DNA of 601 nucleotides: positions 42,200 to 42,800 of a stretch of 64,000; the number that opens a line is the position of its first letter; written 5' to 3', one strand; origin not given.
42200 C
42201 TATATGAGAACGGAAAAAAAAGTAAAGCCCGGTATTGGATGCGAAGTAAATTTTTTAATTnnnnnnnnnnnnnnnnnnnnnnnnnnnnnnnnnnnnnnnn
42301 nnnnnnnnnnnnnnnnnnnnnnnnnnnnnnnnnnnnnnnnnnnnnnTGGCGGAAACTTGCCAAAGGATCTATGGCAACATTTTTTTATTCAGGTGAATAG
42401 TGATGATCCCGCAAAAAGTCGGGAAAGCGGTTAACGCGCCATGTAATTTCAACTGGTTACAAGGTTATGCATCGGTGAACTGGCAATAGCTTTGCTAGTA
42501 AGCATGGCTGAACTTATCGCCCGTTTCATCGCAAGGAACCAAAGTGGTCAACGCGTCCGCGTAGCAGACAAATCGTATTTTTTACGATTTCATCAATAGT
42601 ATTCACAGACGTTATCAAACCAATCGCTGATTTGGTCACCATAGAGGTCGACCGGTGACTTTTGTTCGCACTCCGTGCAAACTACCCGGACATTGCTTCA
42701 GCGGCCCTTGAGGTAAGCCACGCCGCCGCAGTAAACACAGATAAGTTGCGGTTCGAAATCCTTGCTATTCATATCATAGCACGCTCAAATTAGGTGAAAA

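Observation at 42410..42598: Family F is a nested element: shell only, shell plus core, and core only all occur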

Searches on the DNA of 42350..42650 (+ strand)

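Call 29: search_dna_similar(query=window:42396-42602:+, collection=plasmids, mode=distant, max_evalue=0.01)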
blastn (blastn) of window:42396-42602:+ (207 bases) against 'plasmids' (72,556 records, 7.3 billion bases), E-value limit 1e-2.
No match.

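Call 30: search_dna_similar(query=window:42396-42602:+, collection=phages, mode=distant, max_evalue=0.01)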
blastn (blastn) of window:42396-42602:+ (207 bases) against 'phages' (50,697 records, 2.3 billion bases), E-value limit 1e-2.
No match.

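Call 74: search_rna_families(source=window, start=42350, end=42650, threshold=evalue, max_evalue=1)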
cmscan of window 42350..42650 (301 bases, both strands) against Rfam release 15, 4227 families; matches with E-value up to 1: 0.
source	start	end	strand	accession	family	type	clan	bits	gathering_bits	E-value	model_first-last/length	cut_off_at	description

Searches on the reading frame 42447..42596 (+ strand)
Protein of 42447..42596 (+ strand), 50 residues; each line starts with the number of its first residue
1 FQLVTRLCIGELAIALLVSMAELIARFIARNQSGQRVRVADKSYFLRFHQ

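Call 94: find_homologous_proteins(query=window:42447-42596:+, max_evalue=1)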
Query window:42447-42596:+: no candidate shares three 5-residue words with the query. No homologue found.

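Call 99: search_protein_representatives(alignment_id=A6)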
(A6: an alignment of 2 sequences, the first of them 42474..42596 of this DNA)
Query: 2 sequences, 41 profile positions. Proteins with E-value up to 0.001 (for the whole library): 1; up to 1e-10: 1; up to 1e-30: 1. The best 1 are listed.
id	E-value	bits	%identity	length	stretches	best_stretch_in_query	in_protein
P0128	7.3e-31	121.8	-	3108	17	10-24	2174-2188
